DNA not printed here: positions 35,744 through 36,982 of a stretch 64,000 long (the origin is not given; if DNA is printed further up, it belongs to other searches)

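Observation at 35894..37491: Arginase-fold protein with shifted metal-binding motifs plus a Cys-cluster HAD phosphatase at the head of the KS operon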

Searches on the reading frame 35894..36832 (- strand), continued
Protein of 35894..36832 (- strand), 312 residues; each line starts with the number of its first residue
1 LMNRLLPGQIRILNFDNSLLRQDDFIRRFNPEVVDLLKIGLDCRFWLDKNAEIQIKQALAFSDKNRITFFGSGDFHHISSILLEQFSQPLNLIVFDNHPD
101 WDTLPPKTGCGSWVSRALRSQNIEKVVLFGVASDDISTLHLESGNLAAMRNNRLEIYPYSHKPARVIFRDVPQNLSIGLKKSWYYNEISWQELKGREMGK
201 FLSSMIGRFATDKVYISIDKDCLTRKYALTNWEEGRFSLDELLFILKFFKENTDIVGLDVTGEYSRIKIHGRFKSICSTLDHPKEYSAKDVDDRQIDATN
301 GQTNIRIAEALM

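Call 16: find_related_loci(query=A1, collection=genome_contigs, flank=8000)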
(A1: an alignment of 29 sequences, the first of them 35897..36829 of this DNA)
Query A1 (311 aa) in genome_contigs; peptide patterns used: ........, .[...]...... (x = any residue, [..] = any of these).
599 stretches matched a pattern (row limit reached: there are more); 541 encode a relative of the query (tblastn E <= 1e-3); the best 80 are kept; 80 distinct loci.
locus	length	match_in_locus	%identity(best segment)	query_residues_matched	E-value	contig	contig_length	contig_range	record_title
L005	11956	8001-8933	56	1-311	1e-120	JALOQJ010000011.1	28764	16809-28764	MAG: Candidatus Omnitrophota bacterium isolate Prado152 scaffold_1441, whole genome shotgun sequence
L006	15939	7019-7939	52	4-310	1e-109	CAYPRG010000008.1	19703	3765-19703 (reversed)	MAG TPA_asm: uncultured Planctomycetales bacterium isolate SRP178699_co1_560 genome assembly, contig: NODE_3327_length_1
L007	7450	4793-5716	52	3-310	4e-105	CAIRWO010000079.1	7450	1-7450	MAG: Candidatus Omnitrophica bacterium isolate A4_bin-512 genome assembly, contig: bin-512:079/218, whole genome shotgun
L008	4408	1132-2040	50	4-306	9e-105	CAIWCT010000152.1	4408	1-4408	MAG: uncultured delta proteobacterium isolate AM-2014_bin-3252 genome assembly, contig: bin-3252:152/455, whole genome s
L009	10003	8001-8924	52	4-311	1e-103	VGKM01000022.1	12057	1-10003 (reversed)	MAG: Candidatus Omnitrophota bacterium isolate K_DeepCast_150m_m1_084 K_DeepCast_150m_m1_084_Ga0194126_10010578, whole g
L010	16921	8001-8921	48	4-310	8e-104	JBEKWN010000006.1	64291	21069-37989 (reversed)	MAG: Thermodesulfobacteriota bacterium isolate SPRUCE 629 SPRUCE_629_6, whole genome shotgun sequence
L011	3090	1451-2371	48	4-310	1e-104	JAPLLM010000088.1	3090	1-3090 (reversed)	MAG: Candidatus Omnitrophota bacterium isolate LacPavin_0419_WC70L_MAG_46_7 LacPavin_0419_WC70L_scaffold_714452, whole g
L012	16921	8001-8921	49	4-310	5e-102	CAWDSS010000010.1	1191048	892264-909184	MAG: Candidatus Omnitrophota bacterium isolate MFD03726.bin.2.139 genome assembly, contig: contig_50884, whole genome sh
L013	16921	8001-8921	47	5-311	2e-101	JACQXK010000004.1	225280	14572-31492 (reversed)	MAG: Candidatus Omnitrophota bacterium isolate NC_groundwater_1513_Pr4_B-0.1um_40_4 SR1-18-B1_scaffold_13478, whole geno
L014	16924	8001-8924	48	4-311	3e-101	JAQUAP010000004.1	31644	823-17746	MAG: Candidatus Omnitrophota bacterium isolate STC_87 NODE_2846_length_31644_cov_3.692325_Sandtown_C, whole genome shotg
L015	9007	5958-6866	50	4-306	3e-101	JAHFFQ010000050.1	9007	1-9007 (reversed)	MAG: Candidatus Omnitrophota bacterium isolate nzgw296 NODE_8841_length_9008_cov_5.896591, whole genome shotgun sequence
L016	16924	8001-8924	50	4-311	8e-101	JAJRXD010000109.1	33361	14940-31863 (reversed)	MAG: Deltaproteobacteria bacterium isolate Dive96_bin3.122 k141_2994148, whole genome shotgun sequence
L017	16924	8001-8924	50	4-311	9e-101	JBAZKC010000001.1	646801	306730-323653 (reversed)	MAG: Candidatus Omnitrophota bacterium isolate SO_2017_LW4_134 scaffold_32_c1_LW137-91_2017, whole genome shotgun sequen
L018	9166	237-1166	48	1-310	6e-101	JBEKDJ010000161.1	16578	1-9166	MAG: Thermodesulfobacteriota bacterium isolate SPRUCE 180 SPRUCE_180_161, whole genome shotgun sequence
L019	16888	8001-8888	49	8-303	9e-100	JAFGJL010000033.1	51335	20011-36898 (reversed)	MAG: Candidatus Omnitrophota bacterium isolate Zod_Metabat.276 k87_7378403, whole genome shotgun sequence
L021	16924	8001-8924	49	4-311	1e-99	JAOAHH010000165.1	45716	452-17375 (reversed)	MAG: Thermodesulfobacteriota bacterium isolate SKW55 k141_994348, whole genome shotgun sequence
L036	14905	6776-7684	55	4-306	2e-114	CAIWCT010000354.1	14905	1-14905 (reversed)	MAG: uncultured delta proteobacterium isolate AM-2014_bin-3252 genome assembly, contig: bin-3252:354/455, whole genome s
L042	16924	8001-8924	51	4-311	2e-106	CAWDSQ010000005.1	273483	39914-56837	MAG: uncultured delta proteobacterium isolate MFD04716.bin.2.188 genome assembly, contig: contig_15237, whole genome sho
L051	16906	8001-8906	48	9-310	4e-95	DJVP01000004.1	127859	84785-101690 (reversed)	MAG TPA_asm: Candidatus Omnitrophica bacterium UBA6253 UBA6253_contig_37487, whole genome shotgun sequence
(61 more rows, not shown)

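Call 20: predict_structure(alignment_id=A1)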
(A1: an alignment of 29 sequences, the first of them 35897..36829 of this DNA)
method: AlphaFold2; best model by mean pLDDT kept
length: 311 residues; sequences in the alignment: 29
mean_pLDDT: 89.4   pTM: 0.90
mean pLDDT of the five models: 89.4, 88.3, 88.0, 88.0, 83.9
residues with pLDDT >= 90: 207; 70-90: 86; 50-70: 8; < 50: 10
segments of 3 or more residues with pLDDT < 50: 103-110
pLDDT, mean of each block of 10 residues (from residue 1): 66 97 97 93 84 88 90 91 93 90 44 83 95 82 83 94 87 92 91 95 97 97 97 96 97 96 90 79 93 98 97 87
secondary structure, 60 per line:
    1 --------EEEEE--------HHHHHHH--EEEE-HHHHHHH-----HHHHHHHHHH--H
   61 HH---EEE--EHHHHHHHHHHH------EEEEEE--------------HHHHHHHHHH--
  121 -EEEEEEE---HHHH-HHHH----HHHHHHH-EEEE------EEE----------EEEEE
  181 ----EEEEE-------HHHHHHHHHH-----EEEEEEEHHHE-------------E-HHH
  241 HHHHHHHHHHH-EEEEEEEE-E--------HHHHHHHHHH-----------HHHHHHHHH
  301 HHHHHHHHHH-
elements in order: E9-13 H22-28 E31-34 H36-42 H48-57 E66-68 H72-82 E89-94 H109-118 E122-128 H132-135 H137-140 H145-151 E153-156 E163-165 E176-180 E185-189 H197-206 E212-218 H238-251 E253-260 H271-280 H292-310
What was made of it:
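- On Ureohydrolase / arginase superfamily (PF00491): AF2 pLDDT 89.4 (call 20).
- The AF2 model has pLDDT 89.4 (call 20). The loop at residues 103-110 is modelled with low confidence (call 20).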

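Call 24: search_protein_families(library=pfam, proteins=[L051:6528-7943:+], max_evalue=0.001)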
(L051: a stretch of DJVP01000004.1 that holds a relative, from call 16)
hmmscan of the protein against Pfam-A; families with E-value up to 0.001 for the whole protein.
L051:6528-7943:+ (471 aa): 1 family
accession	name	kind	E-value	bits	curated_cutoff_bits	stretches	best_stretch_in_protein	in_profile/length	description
PF00202.27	Aminotran_3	-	1.6e-78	264.7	30.5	1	42-464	11-403/403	Aminotransferase class-III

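Call 25: search_protein_families(library=ncbifam, proteins=[L051:6528-7943:+], max_evalue=0.001)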
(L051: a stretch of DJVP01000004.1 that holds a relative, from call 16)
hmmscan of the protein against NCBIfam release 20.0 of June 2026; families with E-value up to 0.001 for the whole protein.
L051:6528-7943:+ (471 aa): 69 families (the best 25 are shown)
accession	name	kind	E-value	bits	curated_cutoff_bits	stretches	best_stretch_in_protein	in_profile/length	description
NF004426.0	PRK05769.1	equivalog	1.7e-89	300.6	552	1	42-466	38-439/441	acetyl ornithine aminotransferase family protein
NF005993.0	PRK08117.1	subfamily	2.4e-87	293.3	574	1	38-468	24-431/433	aspartate aminotransferase family protein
NF006228.0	PRK08360.1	equivalog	5.1e-84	282.4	608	1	20-465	5-425/443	aspartate aminotransferase family protein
NF005376.0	PRK06918.1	equivalog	2.1e-74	250.6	676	1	4-470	3-447/451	4-aminobutyrate--2-oxoglutarate transaminase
NF045634.1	LeuMetRace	equivalog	2.1e-71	240.9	800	1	33-465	18-425/432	leucine/methionine racemase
NF049939.1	HyAminethphonNHLyPbfA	equivalog_domain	1.3e-69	234.7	525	1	41-465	44-440/442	(R)-1-hydroxy-2-aminoethylphosphonate ammonia-lyase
NF005393.0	PRK06938.1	subfamily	4.1e-68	229.8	671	1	11-470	21-468/469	diaminobutyrate--2-oxoglutarate transaminase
NF004718.0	PRK06062.1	subfamily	3.1e-67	227.1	472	1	22-467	22-449/454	hypothetical protein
TIGR00700.1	GABAtrnsam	equivalog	2.2e-65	220.9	506.65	1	45-465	20-419/420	4-aminobutyrate--2-oxoglutarate transaminase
NF006368.0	PRK08593.1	equivalog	4.4e-65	220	570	1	18-466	6-431/448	aspartate aminotransferase family protein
TIGR00707.1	argD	subfamily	5.7e-64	216.3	410.05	2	201-464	144-380/381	acetylornithine/succinylornithine family transaminase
NF004755.0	PRK06082.1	equivalog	7.4e-64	215.8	467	1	41-469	55-454/459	aspartate aminotransferase family protein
NF005375.0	PRK06917.1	equivalog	8.4e-63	212.6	535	1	42-470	16-442/448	aspartate aminotransferase family protein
NF005692.0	PRK07495.1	equivalog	5.1e-61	206.6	724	1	48-467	30-422/425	4-aminobutyrate--2-oxoglutarate transaminase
NF004171.0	PRK05639.1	equivalog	6.7e-61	206.5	639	1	43-468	38-445/457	alanine/serine racemase family protein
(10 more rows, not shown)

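Call 26: fold_search(model_id=the predicted structure, library=pdb)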
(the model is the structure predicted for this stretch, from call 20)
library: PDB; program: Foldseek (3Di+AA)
matches with E <= 10: 820; with E <= 0.001: 179
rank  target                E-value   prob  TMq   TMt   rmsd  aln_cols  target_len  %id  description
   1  7lox_C                1.8e-07  1.00  0.52  0.56   6.3       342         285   13  The structure of Agmatinase from E. Coli at 3.2 A displaying guanidine in the active site (released 2021-05-12)
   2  7lol                  2.5e-07  1.00  0.53  0.56   6.0       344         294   12  The structure of Agmatinase from E. Coli at 1.8 A displaying urea and agmatine (released 2021-05-12)
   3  8d27_A                2.5e-07  1.00  0.47  0.51   9.9       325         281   14  Arginase Domain of Ornithine Decarboxylase/Arginase from Fusobacterium nucleatum (released 2022-07-06)
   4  9fek_A                2.7e-07  1.00  0.55  0.47   5.8       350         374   13  Crystal structure of guanidinase from Nitrospira inopinata (released 2024-08-14)
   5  7lox_B                3.2e-07  1.00  0.49  0.53   7.3       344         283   12  The structure of Agmatinase from E. Coli at 3.2 A displaying guanidine in the active site (released 2021-05-12)
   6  7esr                  4.0e-07  1.00  0.54  0.46   5.6       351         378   13  Crystal structure of Synechocystis sp PCC6803 guanidinium hydrolase (R32) (released 2021-12-15)
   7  1wog_A                4.0e-07  1.00  0.52  0.54   6.9       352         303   16  Crystal Structure of Agmatinase Reveals Structural Conservation and Inhibition Mechanism of the Ureohydrolase Superfam (released 2004-09-07)
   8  7lox_A                5.0e-07  1.00  0.48  0.52   7.2       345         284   13  The structure of Agmatinase from E. Coli at 3.2 A displaying guanidine in the active site (released 2021-05-12)
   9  9fek_G                5.9e-07  1.00  0.55  0.47   6.3       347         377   12  Crystal structure of guanidinase from Nitrospira inopinata (released 2024-08-14)
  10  9fek_I                6.2e-07  1.00  0.55  0.47   6.1       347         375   14  Crystal structure of guanidinase from Nitrospira inopinata (released 2024-08-14)
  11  1gq6_A                8.2e-07  1.00  0.49  0.51   8.2       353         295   13  PROCLAVAMINATE AMIDINO HYDROLASE FROM STREPTOMYCES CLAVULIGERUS (released 2002-06-06)
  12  7lba_C                1.0e-06  1.00  0.51  0.52   6.7       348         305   14  E. coli Agmatinase (released 2021-03-31)
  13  9fek_L                1.1e-06  1.00  0.55  0.46   6.0       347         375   12  Crystal structure of guanidinase from Nitrospira inopinata (released 2024-08-14)
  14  1gq6_C                1.2e-06  1.00  0.50  0.53   8.7       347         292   13  PROCLAVAMINATE AMIDINO HYDROLASE FROM STREPTOMYCES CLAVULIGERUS (released 2002-06-06)
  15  7lba_E                1.2e-06  1.00  0.50  0.50   6.8       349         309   15  E. coli Agmatinase (released 2021-03-31)
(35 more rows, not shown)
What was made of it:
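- On Ureohydrolase / arginase superfamily (PF00491): All 50 listed Foldseek PDB hits are ureohydrolases, probability 1.00, TM 0.43-0.61 (call 26).
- Closest known: Agmatinase / arginase / guanidinase group of the ureohydrolase superfamily. Same: Same α/β/α fold (call 26).
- Closest known: Proclavaminate amidinohydrolase of the clavulanic acid pathway. Same: It is a top-15 structural hit (call 26).
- TM-scores are 0.43-0.61 at 9-16% identity (call 26). The closest solved folds are agmatinases and arginases (call 26). Identity to solved ureohydrolases is 9-16% (call 26).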

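Call 37: search_protein_representatives(alignment_id=A1)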
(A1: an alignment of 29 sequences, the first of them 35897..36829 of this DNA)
Query: 29 sequences, 309 profile positions. Proteins with E-value up to 0.001 (for the whole library): 1610; up to 1e-10: 1042; up to 1e-30: 203. The best 150 are listed.
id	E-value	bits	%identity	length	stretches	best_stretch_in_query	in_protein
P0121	1.8e-112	391.9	-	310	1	2-308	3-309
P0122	1.9e-106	372.1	-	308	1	1-307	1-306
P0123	1.4e-101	356.0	-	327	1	5-308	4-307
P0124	9.4e-101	353.3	-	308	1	3-308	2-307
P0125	1.6e-100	352.6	-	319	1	3-307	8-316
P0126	1.4e-97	342.9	-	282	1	5-307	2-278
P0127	2.1e-91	322.7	-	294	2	3-162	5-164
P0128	6.8e-91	321.0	-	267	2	5-127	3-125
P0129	7.5e-91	320.8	-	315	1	4-308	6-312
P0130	1.8e-90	319.6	-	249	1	1-199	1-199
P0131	3.4e-90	318.7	-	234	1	78-307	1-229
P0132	1.8e-82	293.3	-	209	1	1-209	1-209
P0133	8.8e-80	284.4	-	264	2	199-307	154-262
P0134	5.4e-78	278.6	-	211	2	1-167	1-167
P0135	4.2e-74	265.8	-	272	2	4-155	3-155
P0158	9.9e-56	205.4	-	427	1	3-280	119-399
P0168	1.8e-51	191.5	-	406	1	9-308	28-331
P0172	4.1e-50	187.0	-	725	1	9-308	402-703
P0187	2.2e-46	174.8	-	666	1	9-307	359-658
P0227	2.0e-39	151.9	-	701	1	8-308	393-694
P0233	1.7e-38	148.8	-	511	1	5-307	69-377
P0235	3.6e-38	147.8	-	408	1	5-307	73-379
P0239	7.5e-38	146.7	-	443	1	6-307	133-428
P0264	8.6e-35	136.7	-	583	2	30-129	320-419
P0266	1.4e-34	136.0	-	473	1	5-307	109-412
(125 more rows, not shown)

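Call 39: search_protein_families(library=pfam, proteins=[P0172, P0187, P0227, P0264, P0233, P0266, P0239, P0158, P0168, P0235], max_evalue=0.001)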
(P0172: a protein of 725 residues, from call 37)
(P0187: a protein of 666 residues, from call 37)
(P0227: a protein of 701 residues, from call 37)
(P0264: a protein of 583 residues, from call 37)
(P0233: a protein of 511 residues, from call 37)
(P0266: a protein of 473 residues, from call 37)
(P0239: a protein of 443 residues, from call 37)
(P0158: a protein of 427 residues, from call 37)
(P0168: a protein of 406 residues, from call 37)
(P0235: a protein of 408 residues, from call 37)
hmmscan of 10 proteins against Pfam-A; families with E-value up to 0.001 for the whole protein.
P0172 (725 aa): 4 families
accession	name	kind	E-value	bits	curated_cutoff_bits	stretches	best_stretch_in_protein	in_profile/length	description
PF04339.18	FemAB_like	-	6.4e-08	32.6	27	1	181-325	169-316/369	Peptidogalycan biosysnthesis/recognition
PF13480.13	Acetyltransf_6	-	8.4e-07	29.7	22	1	194-325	2-139/143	Acetyltransferase (GNAT) domain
PF04377.21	ATE_C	-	0.00011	23.3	25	1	224-329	5-109/122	Arginine-tRNA-protein transferase, C terminus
PF00491.26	Arginase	-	0.00072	19.5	22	0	590-657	183-253/280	Arginase family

P0187 (666 aa): 2 families
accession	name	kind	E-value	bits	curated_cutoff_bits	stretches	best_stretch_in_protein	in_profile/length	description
PF13480.13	Acetyltransf_6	-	9.2e-06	26.3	22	1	160-293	1-140/143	Acetyltransferase (GNAT) domain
PF04339.18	FemAB_like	-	7.3e-05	22.5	27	1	147-297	168-321/369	Peptidogalycan biosysnthesis/recognition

P0227 (701 aa): 3 families
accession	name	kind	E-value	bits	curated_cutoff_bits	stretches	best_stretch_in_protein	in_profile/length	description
PF00491.26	Arginase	-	2.4e-09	37.5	22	1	574-648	176-253/280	Arginase family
PF04339.18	FemAB_like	-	6.2e-08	32.6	27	1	181-341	169-329/369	Peptidogalycan biosysnthesis/recognition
PF13480.13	Acetyltransf_6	-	1.9e-07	31.7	22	1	193-326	1-140/143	Acetyltransferase (GNAT) domain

P0264 (583 aa): 1 family
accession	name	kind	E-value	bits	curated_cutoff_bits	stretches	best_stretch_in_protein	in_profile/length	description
PF00491.26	Arginase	-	7.3e-05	22.8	22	1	370-525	107-257/280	Arginase family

P0233 (511 aa): 0 families

P0266 (473 aa): 0 families

P0239 (443 aa): 1 family
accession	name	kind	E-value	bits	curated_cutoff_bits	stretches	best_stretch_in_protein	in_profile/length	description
PF00491.26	Arginase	-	8.9e-07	29.1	22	1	184-382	75-253/280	Arginase family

P0158 (427 aa): 1 family
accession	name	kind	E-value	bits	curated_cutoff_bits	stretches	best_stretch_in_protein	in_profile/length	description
PF00491.26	Arginase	-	4e-08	33.5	22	0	141-253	46-160/280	Arginase family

P0168 (406 aa): 1 family
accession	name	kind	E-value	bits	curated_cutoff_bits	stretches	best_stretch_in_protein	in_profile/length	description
PF00491.26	Arginase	-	7.8e-07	29.3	22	0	214-284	180-253/280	Arginase family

P0235 (408 aa): 1 family
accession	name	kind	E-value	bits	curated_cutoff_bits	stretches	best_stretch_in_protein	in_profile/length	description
PF00491.26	Arginase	-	1.2e-05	25.3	22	1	119-291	69-214/280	Arginase family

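Call 41: find_homologous_proteins(query=P0172)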
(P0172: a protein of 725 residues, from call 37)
Query P0172 (725 aa): 26 proteins with E <= 0.001 among 8000 candidates.
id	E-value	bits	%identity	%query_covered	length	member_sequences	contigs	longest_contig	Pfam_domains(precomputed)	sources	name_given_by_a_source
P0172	0.0e+0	1702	100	100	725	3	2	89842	PF13480.14,PF04339.19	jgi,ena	jgi:arginase family enzyme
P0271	0.0e+0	1477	86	100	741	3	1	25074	PF04339.19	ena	-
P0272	1.2e-118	415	49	53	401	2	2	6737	PF04339.19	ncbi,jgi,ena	-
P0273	1.5e-115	405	47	54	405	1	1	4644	PF13480.14,PF04339.19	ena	-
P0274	7.5e-115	403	47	53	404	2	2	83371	PF04339.19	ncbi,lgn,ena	-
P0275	2.2e-108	381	45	52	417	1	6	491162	PF13480.14,PF04339.19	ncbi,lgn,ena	-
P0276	1.2e-106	375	45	52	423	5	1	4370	-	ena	-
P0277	5.2e-106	373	45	52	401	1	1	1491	PF13480.14,PF04339.19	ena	-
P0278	2.4e-105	371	44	51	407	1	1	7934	PF13480.14,PF04339.19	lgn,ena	-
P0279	4.3e-102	360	42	52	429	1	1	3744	PF13480.14,PF04339.19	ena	-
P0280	8.3e-102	360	43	52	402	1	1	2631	PF13480.14,PF04339.19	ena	-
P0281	1.3e-101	359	42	52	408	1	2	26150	PF13480.14,PF04339.19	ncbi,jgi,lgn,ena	-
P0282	5.6e-99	350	41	52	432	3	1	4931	PF13480.14,PF04339.19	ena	-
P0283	8.1e-99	350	42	52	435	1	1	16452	PF13480.14,PF04339.19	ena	-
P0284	3.2e-98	348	42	52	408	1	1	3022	PF13480.14,PF04339.19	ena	-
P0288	4.9e-96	340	41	52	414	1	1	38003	PF13480.14,PF04339.19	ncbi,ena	-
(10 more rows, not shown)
